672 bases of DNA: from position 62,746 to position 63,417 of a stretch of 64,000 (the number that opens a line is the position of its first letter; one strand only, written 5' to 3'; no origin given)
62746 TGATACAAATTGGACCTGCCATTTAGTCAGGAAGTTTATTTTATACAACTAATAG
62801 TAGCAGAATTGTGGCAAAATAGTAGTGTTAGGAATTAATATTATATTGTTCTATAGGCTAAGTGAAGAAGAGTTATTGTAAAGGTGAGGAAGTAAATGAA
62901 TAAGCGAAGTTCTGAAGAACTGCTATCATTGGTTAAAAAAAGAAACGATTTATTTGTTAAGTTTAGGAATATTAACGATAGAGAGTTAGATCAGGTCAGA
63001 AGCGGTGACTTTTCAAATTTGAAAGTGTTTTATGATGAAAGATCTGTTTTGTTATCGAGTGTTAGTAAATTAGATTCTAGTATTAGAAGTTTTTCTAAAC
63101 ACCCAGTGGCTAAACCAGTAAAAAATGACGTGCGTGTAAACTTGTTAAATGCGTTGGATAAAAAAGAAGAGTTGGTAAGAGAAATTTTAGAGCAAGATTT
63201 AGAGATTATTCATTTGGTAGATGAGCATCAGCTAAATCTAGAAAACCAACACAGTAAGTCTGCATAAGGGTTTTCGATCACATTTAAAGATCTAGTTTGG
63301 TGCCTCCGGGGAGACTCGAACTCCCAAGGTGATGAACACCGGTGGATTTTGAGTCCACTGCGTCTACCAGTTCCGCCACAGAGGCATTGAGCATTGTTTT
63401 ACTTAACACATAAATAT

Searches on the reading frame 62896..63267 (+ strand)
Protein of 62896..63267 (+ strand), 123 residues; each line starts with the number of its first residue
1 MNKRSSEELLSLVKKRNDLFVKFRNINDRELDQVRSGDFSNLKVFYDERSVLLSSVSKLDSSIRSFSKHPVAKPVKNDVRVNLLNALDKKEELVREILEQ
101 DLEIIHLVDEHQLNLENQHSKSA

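Call 24: find_encoding_contigs(protein=window:62896-63267:+, flank=10000, max_places=10)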
Protein window:62896-63267:+ (123 aa): 1 contig read that carries it; 1 place shown.
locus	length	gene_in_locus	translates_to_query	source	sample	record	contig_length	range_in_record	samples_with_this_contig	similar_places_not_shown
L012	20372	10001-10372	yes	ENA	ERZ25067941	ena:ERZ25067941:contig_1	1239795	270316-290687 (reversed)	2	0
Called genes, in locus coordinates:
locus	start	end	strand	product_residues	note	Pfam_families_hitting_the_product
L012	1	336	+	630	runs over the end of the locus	PF03717:PBP_dimer, PF00905:Transpeptidase, PF03793:PASTA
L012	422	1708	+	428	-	PF02646:RmuC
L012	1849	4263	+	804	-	PF02190:LON_substr_bdg, PF00004:AAA, PF07728:AAA_5, PF22667:Lon_lid, PF05362:Lon_C, PF13541:ChlI (weak)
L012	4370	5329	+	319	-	-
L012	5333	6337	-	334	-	PF00528:BPD_transp_1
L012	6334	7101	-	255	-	PF00005:ABC_tran, PF02463:SMC_N (weak), PF13304:AAA_21 (faint)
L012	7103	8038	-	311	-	PF12974:Phosphonate-bd, PF09084:NMT1 (weak)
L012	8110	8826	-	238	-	PF03767:Acid_phosphat_B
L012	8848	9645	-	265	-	PF07238:PilZ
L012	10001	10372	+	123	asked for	-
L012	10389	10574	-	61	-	-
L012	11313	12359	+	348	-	-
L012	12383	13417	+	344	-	PF00023:Ank (faint), PF12796:Ank_2 (faint)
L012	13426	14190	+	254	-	PF12796:Ank_2, PF24521:Ank_KRIT1 (weak), PF00023:Ank (faint), PF12796:Ank_2, PF13606:Ank_3 (faint), PF13637:Ank_4, PF13857:Ank_5 (weak)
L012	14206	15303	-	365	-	PF00437:T2SSE, PF27713:UCP018868 (faint)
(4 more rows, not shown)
